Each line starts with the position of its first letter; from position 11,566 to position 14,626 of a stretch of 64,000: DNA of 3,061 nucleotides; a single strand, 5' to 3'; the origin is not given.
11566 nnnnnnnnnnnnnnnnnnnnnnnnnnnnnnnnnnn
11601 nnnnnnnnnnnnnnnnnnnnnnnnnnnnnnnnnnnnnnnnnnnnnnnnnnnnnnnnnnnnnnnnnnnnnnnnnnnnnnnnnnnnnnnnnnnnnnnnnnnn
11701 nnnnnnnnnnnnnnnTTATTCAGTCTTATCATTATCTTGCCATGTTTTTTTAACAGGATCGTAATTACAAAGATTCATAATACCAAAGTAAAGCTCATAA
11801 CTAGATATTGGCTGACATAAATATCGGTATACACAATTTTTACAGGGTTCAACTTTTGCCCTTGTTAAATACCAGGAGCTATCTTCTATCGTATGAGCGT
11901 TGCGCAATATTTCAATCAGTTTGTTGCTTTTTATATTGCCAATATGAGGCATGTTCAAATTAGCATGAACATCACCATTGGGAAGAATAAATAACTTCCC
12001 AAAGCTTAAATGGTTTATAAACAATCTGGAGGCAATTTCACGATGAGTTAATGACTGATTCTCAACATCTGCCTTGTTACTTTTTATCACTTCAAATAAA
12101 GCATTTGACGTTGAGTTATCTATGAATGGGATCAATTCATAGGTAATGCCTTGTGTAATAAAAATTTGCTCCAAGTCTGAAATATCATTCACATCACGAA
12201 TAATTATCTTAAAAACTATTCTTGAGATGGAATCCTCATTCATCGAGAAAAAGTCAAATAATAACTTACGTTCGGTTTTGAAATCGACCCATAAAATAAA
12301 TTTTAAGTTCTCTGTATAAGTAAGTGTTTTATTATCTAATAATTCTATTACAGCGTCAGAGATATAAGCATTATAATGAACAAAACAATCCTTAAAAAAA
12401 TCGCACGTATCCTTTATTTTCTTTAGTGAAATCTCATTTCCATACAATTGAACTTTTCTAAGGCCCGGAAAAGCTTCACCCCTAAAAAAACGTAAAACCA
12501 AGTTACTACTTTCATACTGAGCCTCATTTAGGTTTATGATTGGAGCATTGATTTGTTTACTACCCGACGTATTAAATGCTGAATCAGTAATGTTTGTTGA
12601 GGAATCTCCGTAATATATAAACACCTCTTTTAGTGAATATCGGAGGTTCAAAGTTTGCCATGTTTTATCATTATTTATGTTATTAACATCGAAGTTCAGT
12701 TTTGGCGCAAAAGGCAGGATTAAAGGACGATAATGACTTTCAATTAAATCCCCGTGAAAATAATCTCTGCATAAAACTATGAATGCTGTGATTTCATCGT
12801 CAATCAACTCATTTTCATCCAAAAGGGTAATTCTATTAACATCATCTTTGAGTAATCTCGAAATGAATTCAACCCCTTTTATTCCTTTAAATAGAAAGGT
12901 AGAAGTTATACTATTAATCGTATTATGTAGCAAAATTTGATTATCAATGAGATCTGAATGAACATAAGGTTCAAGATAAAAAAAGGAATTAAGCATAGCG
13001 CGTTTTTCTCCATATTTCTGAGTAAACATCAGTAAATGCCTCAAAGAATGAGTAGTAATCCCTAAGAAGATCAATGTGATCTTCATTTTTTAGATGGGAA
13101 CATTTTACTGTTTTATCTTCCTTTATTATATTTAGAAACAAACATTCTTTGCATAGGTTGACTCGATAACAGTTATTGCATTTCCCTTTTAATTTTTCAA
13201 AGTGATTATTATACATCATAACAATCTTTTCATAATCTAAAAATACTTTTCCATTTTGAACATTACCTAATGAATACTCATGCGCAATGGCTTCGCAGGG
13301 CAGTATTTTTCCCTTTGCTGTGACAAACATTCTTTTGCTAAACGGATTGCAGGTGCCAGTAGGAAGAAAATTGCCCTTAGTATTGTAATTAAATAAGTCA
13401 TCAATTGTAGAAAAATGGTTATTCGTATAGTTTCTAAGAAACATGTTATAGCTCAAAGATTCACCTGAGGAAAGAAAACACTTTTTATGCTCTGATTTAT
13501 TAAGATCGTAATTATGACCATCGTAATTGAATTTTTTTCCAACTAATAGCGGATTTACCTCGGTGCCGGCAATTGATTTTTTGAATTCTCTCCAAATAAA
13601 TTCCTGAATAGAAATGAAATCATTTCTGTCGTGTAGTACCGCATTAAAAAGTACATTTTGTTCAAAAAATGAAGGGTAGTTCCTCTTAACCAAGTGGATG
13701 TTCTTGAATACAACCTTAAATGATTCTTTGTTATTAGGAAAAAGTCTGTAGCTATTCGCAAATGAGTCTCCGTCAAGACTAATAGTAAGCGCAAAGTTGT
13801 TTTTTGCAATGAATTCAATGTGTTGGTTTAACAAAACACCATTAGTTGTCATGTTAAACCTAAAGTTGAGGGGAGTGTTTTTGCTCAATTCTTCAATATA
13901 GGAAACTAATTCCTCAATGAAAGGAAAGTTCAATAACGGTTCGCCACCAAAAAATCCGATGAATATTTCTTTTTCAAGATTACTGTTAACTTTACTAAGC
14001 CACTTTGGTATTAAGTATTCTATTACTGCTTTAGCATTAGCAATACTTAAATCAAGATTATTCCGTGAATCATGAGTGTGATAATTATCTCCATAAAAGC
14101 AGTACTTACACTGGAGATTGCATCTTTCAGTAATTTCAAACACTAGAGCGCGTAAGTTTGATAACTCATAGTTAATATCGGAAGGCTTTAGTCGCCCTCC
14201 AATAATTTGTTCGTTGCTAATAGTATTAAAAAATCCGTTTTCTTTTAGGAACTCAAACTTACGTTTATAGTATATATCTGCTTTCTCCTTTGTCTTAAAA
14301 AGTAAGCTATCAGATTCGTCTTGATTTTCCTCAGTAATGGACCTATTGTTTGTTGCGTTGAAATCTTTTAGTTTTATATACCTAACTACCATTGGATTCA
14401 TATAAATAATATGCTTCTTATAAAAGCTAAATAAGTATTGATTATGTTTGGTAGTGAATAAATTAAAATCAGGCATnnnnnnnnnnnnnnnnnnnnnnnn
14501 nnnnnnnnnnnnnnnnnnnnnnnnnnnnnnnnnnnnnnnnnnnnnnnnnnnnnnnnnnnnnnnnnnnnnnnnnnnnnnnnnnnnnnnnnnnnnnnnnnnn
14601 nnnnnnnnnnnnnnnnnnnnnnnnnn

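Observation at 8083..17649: Complete GG-leader radical-SAM + pseudo-rSAM RiPP operon with Gly4-S/T-T-P-x-CxCxCxC core peptides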

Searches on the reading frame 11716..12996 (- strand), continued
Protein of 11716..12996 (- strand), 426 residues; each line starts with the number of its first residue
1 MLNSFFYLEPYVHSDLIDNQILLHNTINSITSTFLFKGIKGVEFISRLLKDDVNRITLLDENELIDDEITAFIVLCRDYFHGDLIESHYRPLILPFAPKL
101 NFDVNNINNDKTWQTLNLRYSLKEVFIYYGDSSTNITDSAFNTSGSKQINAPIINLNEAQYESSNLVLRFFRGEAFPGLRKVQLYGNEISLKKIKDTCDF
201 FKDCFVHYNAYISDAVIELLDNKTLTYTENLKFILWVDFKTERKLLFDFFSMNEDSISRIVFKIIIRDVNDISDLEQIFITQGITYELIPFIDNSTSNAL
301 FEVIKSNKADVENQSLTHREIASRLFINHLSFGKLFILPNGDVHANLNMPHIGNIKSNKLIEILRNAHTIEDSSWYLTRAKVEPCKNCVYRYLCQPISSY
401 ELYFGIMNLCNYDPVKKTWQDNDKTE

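Call 77: search_protein_families(library=ncbifam, proteins=[P0043, P0055, P0062, P0089, P0165, P0031, P0036, P0044, P0103], max_evalue=1e-8)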
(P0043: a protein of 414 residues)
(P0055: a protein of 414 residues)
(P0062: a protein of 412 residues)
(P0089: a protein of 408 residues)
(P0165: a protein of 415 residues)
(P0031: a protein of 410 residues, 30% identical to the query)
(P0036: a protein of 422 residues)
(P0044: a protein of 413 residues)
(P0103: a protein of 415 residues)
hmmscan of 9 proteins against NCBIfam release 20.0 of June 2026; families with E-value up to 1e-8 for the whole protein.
P0043 (414 aa): 1 family
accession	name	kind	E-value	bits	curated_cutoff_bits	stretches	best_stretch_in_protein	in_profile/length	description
TIGR04150.1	pseudo_rSAM_GG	subfamily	2.7e-121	405.4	250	1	5-409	1-406/407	TIGR04150 pseudo-rSAM protein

P0055 (414 aa): 1 family
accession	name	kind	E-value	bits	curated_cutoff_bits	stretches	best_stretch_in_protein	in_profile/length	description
TIGR04150.1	pseudo_rSAM_GG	subfamily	1.7e-128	429.1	250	1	6-413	1-407/407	TIGR04150 pseudo-rSAM protein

P0062 (412 aa): 1 family
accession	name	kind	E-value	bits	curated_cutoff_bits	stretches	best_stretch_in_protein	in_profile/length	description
TIGR04150.1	pseudo_rSAM_GG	subfamily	7.2e-129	430.3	250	1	5-410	1-406/407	TIGR04150 pseudo-rSAM protein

P0089 (408 aa): 1 family
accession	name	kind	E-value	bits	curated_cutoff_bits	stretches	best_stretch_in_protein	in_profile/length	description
TIGR04150.1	pseudo_rSAM_GG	subfamily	1.5e-99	333.8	250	1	5-407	1-407/407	TIGR04150 pseudo-rSAM protein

P0165 (415 aa): 1 family
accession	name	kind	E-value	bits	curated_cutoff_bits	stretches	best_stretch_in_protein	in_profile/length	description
TIGR04150.1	pseudo_rSAM_GG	subfamily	3.2e-115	385.4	250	1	6-414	1-406/407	TIGR04150 pseudo-rSAM protein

P0031 (410 aa): 1 family
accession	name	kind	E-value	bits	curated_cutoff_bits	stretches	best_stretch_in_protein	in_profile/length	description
TIGR04150.1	pseudo_rSAM_GG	subfamily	5.8e-103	345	250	1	7-408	1-407/407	TIGR04150 pseudo-rSAM protein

P0036 (422 aa): 1 family
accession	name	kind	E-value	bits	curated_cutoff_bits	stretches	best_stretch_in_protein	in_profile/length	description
TIGR04150.1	pseudo_rSAM_GG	subfamily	3.3e-103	345.9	250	1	7-420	1-406/407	TIGR04150 pseudo-rSAM protein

P0044 (413 aa): 1 family
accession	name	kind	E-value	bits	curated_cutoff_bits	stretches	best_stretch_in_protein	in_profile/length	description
TIGR04150.1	pseudo_rSAM_GG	subfamily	6.8e-115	384.3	250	1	9-411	1-406/407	TIGR04150 pseudo-rSAM protein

P0103 (415 aa): 1 family
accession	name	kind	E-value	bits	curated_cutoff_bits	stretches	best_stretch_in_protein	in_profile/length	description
TIGR04150.1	pseudo_rSAM_GG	subfamily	1.1e-115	387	250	1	5-415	1-407/407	TIGR04150 pseudo-rSAM protein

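Call 91: search_solved_structures(query=A6, max_evalue=0.1, show_alignments=1)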
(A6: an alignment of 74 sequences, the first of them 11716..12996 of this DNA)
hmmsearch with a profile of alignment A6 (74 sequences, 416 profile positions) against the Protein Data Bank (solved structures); distinct sequences matched with E-value up to 0.1: 12.
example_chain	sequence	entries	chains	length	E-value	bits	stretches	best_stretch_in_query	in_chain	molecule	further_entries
5v1q_A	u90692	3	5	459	1.2e-05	28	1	106-247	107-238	Radical SAM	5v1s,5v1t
5tgs_A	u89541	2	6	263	0.00028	23.4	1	135-284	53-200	7-carboxy-7-deazaguanine synthase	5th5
9dfu_A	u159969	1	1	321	0.0011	21.6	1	139-205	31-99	Radical SAM core domain-containing protein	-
1tv7_A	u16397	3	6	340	0.0012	21.4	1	117-250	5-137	Molybdenum cofactor biosynthesis protein A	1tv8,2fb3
2fb2_A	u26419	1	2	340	0.0012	21.4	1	117-251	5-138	Molybdenum cofactor biosynthesis protein A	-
6efn_A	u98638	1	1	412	0.0013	21.2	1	129-244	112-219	Sporulation killing factor maturation protein SkfB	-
9dfn_A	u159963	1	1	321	0.0017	20.9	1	142-283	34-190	Radical SAM core domain-containing protein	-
9dfw_A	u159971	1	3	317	0.0047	19.4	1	139-283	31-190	Radical SAM core domain-containing protein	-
9dgw_A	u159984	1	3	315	0.005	19.3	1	139-283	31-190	Radical SAM core domain-containing protein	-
6b4c_A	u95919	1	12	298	0.0053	19.2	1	140-283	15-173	Viperin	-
7n7i_A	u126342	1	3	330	0.0075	18.8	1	140-283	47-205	Viperin-like enzyme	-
2kpo_A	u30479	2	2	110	0.008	18.7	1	222-287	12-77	rossmann 2x2 fold protein | De novo designed rossmann 2x2 fold protein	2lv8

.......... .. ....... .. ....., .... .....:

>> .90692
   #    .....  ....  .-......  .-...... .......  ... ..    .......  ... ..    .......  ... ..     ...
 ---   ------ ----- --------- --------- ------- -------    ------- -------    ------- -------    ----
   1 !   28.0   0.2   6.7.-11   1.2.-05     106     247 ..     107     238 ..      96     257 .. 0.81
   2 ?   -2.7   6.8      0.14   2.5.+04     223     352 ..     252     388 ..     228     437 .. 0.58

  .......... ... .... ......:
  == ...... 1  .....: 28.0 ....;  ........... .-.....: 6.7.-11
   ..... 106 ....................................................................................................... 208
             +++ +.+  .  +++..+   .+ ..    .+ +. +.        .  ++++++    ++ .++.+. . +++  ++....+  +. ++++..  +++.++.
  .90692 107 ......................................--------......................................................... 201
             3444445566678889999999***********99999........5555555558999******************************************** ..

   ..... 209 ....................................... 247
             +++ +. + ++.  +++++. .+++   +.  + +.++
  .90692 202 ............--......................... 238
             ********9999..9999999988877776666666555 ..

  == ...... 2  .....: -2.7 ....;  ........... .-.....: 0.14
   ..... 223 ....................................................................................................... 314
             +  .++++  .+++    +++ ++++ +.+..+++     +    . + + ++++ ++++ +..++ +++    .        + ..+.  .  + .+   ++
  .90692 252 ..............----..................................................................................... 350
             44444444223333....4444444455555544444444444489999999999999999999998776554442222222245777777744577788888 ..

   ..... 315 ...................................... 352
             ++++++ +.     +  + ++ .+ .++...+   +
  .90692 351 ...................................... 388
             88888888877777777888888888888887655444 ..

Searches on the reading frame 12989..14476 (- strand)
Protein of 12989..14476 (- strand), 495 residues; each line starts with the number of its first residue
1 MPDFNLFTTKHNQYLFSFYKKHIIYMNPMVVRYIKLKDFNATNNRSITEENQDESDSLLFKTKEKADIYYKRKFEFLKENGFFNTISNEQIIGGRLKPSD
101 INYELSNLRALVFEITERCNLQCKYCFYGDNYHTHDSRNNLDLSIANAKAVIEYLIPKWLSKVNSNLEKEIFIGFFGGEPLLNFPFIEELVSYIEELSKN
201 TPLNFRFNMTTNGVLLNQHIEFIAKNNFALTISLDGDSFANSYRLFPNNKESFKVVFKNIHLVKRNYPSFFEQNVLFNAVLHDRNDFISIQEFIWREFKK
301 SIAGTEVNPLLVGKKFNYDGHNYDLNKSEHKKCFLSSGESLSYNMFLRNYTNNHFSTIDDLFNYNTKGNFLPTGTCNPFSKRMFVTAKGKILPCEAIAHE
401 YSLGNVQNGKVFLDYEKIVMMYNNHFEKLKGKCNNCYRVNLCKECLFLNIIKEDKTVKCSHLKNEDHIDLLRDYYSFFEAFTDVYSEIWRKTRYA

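Call 5: search_protein_families(library=ncbifam, proteins=[window:12989-14476:-], max_evalue=0.01)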
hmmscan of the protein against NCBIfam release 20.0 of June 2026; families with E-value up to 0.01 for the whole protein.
window:12989-14476:- (495 aa): 57 families (the best 25 are shown)
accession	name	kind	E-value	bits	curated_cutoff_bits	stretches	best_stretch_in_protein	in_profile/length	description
TIGR04148.1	GG_samocin_CFB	equivalog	4.3e-116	388.5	300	1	97-489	5-408/411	radical SAM peptide maturase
TIGR04068.1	rSAM_ocin_clost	equivalog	1.7e-60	205.2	500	1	44-464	18-444/462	Cys-rich peptide radical SAM maturase CcpM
NF038170.1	lachnocin_rSAM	equivalog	3.1e-42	145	550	1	101-462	68-409/440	lachnocin radical SAM maturase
NF047865.1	rSAM_PapB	equivalog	7.1e-39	133.9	340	1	108-450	2-321/330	PapB family radical SAM/SPASM ranthipeptide maturase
NF035951.1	rSAM_RumMC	equivalog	5.4e-33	114.4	720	2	7-281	20-277/510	RumMC family radical SAM sactipeptide maturase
TIGR03974.1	rSAM_six_Cys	equivalog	2e-31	109.4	425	1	103-456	91-426/451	thioether cross-link-forming SCIFF peptide maturase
TIGR04064.1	rSAM_nif11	equivalog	1.1e-28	100.2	518.7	1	101-451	70-406/459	nif11-like peptide radical SAM maturase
TIGR03906.1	quino_hemo_SAM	equivalog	1.5e-27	96.3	453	1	98-477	83-442/467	quinohemoprotein amine dehydrogenase maturation protein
TIGR03942.1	sulfatase_rSAM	equivalog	4e-24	85.4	349.45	1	115-482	7-354/363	anaerobic sulfatase maturase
NF040492.1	not_ScfB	exception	3.6e-22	78.9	855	1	69-443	61-412/450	ScfB-related radical SAM/SPASM orphan maturase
NF041707.1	rSAM_YhhB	equivalog_domain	1.6e-21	76.7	445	1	111-272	4-163/369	cyclophane-forming radical SAM/SPASM peptide maturase YhhB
TIGR03978.1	rSAM_paired_1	equivalog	2.3e-21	76.1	370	1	100-266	73-230/466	His-Xaa-Ser system radical SAM maturase HxsB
NF041298.1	rSAM_mat_DynA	equivalog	1.1e-18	67.4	450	1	114-443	6-318/356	dynobactin maturation radical SAM/SPASM protein DynA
TIGR04115.1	rSAM_Cxxx_rpt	equivalog_domain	1.9e-18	67.1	350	1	110-269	3-161/359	radical SAM peptide maturase, CXXX-repeat target family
NF038107.1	rSAM_NF038107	equivalog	2e-17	63.1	600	1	102-266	79-236/444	Cys-every-fifth radical SAM/SPASM peptide maturase CefB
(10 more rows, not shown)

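Call 6: search_protein_families(library=pfam, proteins=[window:12989-14476:-], max_evalue=0.01)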
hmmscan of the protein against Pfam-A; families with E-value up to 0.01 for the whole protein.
window:12989-14476:- (495 aa): 3 families
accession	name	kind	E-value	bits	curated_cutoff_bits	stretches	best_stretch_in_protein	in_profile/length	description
PF04055.27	Radical_SAM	-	3.4e-15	57.1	29.5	1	114-275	2-144/166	Radical SAM superfamily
PF13353.11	Fer4_12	-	1.1e-06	29.5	22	1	110-225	8-108/137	4Fe-4S single cluster domain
PF13186.11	SPASM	-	8.1e-05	23.3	21.5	1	376-436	1-66/67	Iron-sulfur cluster-binding domain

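Call 20: search_solved_structures(query=window:12989-14476:-, max_evalue=0.001, show_alignments=2)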
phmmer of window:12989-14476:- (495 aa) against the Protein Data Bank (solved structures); distinct sequences matched with E-value up to 0.001: 6.
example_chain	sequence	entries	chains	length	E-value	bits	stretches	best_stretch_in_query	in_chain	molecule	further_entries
5wgg_A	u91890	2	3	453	2.3e-24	89.4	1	106-444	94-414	Radical SAM domain protein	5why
9gm3_A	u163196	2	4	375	8.5e-13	51.3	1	108-264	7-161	ChlB radical SAM domain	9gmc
8vpo_A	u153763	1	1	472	3.3e-11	46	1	107-442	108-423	Radical SAM core domain-containing protein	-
7n7i_A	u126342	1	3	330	0.0002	23.7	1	92-303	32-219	Viperin-like enzyme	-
9dfu_A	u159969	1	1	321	0.00055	22.2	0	113-347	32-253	Radical SAM core domain-containing protein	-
9dfn_A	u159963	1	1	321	0.00097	21.4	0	114-347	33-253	Radical SAM core domain-containing protein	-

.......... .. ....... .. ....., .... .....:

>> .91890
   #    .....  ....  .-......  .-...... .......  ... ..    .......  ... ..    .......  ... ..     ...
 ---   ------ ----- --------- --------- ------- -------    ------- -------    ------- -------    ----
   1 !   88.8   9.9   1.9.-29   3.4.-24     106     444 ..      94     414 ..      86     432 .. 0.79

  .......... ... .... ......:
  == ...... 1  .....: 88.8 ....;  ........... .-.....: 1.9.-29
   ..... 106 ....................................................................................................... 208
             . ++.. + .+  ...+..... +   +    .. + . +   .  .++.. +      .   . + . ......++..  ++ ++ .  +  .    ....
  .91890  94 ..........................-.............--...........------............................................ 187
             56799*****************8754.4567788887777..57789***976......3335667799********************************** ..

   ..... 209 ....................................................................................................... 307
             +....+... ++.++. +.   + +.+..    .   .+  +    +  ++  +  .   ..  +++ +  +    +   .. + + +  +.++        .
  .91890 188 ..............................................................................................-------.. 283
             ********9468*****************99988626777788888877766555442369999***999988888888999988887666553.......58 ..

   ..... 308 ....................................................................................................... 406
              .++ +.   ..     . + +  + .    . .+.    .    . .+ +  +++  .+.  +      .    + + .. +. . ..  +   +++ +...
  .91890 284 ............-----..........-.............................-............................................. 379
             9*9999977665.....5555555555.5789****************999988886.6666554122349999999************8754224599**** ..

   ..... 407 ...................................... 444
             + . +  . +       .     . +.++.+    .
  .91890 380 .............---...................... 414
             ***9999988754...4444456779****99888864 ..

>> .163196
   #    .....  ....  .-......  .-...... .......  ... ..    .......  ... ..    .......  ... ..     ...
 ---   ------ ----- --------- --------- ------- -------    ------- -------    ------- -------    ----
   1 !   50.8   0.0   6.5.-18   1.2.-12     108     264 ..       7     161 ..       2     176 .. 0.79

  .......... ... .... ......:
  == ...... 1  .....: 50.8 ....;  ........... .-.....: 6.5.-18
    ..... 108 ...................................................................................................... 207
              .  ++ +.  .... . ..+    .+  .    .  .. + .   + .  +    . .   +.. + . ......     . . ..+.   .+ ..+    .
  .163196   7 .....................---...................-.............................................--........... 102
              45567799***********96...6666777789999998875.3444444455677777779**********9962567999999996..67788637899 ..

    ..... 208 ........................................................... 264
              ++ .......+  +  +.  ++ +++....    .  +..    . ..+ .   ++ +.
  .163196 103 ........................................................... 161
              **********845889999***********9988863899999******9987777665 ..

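Call 90: search_solved_structures(query=A7, max_evalue=0.00001)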
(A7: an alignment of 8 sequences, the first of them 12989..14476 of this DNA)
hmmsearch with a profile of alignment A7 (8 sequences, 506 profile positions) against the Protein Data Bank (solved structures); distinct sequences matched with E-value up to 0.00001: 5.
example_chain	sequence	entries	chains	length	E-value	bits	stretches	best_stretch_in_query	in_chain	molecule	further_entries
5wgg_A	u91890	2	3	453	8.6e-33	117.1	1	107-271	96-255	Radical SAM domain protein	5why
9gm3_A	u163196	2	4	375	2.4e-16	62.9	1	110-263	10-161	ChlB radical SAM domain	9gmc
8vpo_A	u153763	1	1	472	6.7e-14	54.8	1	67-323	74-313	Radical SAM core domain-containing protein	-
2fb2_A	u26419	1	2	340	1.9e-06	30.2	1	106-234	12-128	Molybdenum cofactor biosynthesis protein A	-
1tv7_A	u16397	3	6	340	3.9e-06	29.2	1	107-234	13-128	Molybdenum cofactor biosynthesis protein A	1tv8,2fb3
